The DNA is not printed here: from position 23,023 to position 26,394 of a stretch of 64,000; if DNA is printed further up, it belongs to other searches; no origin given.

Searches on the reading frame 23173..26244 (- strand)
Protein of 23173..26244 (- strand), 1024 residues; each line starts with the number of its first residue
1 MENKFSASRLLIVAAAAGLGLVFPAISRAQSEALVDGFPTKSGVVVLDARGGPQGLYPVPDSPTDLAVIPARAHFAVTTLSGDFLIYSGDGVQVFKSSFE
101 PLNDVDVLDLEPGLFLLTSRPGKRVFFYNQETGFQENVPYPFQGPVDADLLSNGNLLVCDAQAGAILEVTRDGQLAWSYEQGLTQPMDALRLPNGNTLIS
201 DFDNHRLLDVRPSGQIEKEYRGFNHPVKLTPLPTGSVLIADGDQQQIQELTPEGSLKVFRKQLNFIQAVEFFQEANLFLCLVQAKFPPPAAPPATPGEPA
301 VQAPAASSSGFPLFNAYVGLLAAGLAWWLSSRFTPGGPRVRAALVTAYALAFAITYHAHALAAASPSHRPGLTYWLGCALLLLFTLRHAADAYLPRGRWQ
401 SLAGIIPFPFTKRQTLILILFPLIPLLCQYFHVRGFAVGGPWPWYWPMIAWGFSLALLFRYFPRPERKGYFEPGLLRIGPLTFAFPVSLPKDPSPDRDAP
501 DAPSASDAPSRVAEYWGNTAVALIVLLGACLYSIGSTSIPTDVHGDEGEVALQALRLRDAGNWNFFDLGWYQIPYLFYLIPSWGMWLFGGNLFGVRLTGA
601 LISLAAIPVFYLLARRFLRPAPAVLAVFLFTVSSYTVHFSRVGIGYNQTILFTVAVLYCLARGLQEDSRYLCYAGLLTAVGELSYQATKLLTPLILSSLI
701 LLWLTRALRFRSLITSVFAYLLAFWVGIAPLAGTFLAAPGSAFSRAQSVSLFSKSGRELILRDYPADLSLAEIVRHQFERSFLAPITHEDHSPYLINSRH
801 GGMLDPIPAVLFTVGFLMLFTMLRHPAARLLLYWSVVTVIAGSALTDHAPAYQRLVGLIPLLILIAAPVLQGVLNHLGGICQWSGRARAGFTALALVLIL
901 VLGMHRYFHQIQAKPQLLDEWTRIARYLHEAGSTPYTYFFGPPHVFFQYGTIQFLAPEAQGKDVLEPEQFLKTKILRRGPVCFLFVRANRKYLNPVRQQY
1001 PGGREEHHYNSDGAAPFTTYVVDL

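Call 3: search_protein_families(library=pfam, proteins=[window:23173-26244:-], max_evalue=0.1)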
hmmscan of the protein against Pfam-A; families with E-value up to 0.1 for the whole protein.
window:23173-26244:- (1024 aa): 4 families
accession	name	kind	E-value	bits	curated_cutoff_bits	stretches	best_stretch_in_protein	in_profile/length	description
PF13231.12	PMT_2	-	5e-11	43.5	26.1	1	575-726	4-153/160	Dolichyl-phosphate-mannose-protein mannosyltransferase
PF01436.27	NHL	-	0.00015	22.1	20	0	142-160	1-19/28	NHL repeat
PF22701.2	Mala_s_1-like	-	0.018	15.2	27.5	1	131-214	76-160/195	Mal s 1 allergenic protein-like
PF14269.12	Arylsulfotran_2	-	0.03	14.2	27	0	148-181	267-300/301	Arylsulfotransferase (ASST)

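Call 31: find_homologous_proteins(query=window:23173-26244:-, max_evalue=1e-20)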
Query window:23173-26244:- (1024 aa): 19 proteins with E <= 1e-20 among 8000 candidates.
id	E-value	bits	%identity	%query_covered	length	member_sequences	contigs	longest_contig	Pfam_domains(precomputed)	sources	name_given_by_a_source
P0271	0.0e+0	1844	79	100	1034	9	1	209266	PF01436.28,PF13231.13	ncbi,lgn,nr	ncbi:MAG: hypothetical protein HPY51_00560 [Candidatus Omnitrophica bacterium]|nr:hypothetical prote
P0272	0.0e+0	1198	51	100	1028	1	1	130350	PF01436.28,PF13231.13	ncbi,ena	-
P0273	0.0e+0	1160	50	99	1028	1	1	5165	PF13231.13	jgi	jgi:4-amino-4-deoxy-L-arabinose transferase-like glycosyltransferase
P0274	0.0e+0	1150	51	97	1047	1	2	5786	PF13231.13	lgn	-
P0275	0.0e+0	1136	51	97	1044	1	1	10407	PF13231.13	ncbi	-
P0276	0.0e+0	1087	50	98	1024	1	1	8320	PF01436.28,PF13231.13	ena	-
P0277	0.0e+0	1012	45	100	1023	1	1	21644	PF01436.28,PF13231.13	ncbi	-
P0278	2.3e-296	1004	46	98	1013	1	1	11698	PF01436.28,PF13231.13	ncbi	-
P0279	6.2e-292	990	47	98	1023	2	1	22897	PF13231.13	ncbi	-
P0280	1.7e-285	968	48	93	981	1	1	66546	PF13231.13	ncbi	ncbi:MAG: glycosyltransferase family 39 protein, partial [Candidatus Omnitrophota bacterium]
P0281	1.8e-279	948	47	99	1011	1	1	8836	PF13231.13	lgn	-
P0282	3.4e-279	947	46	97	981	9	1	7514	PF01436.28,PF13231.13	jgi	-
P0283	7.5e-252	857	42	97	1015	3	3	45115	PF01436.28,PF13231.13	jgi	jgi:4-amino-4-deoxy-L-arabinose transferase-like glycosyltransferase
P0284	1.5e-243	829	41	97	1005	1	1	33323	PF13231.13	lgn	-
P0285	5.4e-237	808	41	96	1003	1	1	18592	PF13231.13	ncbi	-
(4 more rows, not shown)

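Call 32: find_encoding_contigs(protein=P0271, flank=8000, max_places=3)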
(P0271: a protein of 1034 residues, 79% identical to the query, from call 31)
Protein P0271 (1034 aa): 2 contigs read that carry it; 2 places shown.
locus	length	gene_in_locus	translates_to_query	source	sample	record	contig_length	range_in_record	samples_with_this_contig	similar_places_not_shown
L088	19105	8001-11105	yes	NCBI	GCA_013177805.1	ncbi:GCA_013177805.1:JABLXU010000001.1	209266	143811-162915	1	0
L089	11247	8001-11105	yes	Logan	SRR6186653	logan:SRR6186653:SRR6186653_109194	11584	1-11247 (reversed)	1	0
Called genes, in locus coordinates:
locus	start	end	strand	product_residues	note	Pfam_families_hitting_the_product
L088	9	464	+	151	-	PF04361:DUF494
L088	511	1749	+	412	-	PF01817:CM_2, PF00800:PDT, PF01842:ACT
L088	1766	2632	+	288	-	PF02153:PDH_N, PF20463:PDH_C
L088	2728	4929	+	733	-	PF16586:DUF5060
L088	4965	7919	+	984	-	PF13623:SurA_N_2, PF13624:SurA_N_3, PF09312:SurA_N (weak), PF13145:Rotamase_2, PF13616:Rotamase_3, PF00639:Rotamase, PF13145:Rotamase_2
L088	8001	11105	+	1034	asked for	PF01436:NHL (faint), PF13231:PMT_2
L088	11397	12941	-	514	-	PF00682:HMGL-like, PF22617:HCS_D2, PF08502:LeuA_dimer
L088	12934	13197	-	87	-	-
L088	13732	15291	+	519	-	-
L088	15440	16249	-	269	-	PF00561:Abhydrolase_1, PF12146:Hydrolase_4, PF12697:Abhydrolase_6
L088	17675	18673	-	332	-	PF04055:Radical_SAM, PF06463:Mob_synth_C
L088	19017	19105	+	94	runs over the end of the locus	PF00216:Bac_DNA_binding, PF18291:HU-HIG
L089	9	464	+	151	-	PF04361:DUF494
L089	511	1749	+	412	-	PF01817:CM_2, PF00800:PDT, PF01842:ACT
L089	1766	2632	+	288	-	PF02153:PDH_N, PF20463:PDH_C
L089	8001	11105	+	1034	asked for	PF01436:NHL (faint), PF13231:PMT_2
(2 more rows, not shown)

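Call 33: find_encoding_contigs(protein=P0272, flank=8000, max_places=2)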
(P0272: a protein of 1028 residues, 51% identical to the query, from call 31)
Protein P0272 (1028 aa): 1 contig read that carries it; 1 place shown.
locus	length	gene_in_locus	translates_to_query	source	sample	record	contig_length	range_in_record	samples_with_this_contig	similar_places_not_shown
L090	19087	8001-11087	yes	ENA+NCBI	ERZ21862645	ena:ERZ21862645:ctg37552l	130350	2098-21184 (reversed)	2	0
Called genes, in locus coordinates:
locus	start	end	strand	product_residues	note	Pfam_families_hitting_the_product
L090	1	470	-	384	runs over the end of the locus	PF00534:Glycos_transf_1, PF13692:Glyco_trans_1_4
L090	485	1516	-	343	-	PF05050:Methyltransf_21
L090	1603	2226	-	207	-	PF13412:HTH_24 (weak)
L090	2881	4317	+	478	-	PF13727:CoA_binding_3, PF02397:Bac_transf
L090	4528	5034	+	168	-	PF13428:TPR_14 (faint), PF13432:TPR_16 (faint)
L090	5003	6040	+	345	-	PF04055:Radical_SAM, PF19288:CofH_C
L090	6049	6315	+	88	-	-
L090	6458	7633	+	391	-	PF07690:MFS_1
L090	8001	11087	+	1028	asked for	PF01436:NHL (faint), PF13231:PMT_2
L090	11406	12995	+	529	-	PF00389:2-Hacid_dh, PF02826:2-Hacid_dh_C, PF19304:PGDH_inter, PF22629:ACT_AHAS_ss (faint), PF01842:ACT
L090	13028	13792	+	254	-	PF02621:VitK2_biosynth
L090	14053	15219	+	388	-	PF13011:LZ_Tnp_IS481 (faint), PF13384:HTH_23, PF13518:HTH_28, PF13551:HTH_29, PF13565:HTH_32, PF00665:rve, PF13683:rve_3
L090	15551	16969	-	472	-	PF07728:AAA_5 (faint), PF13401:AAA_22 (faint), PF07724:AAA_2, PF00004:AAA (weak)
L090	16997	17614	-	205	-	PF00227:Proteasome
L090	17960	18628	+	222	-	PF06888:Put_Phosphatase, PF12710:HAD (weak)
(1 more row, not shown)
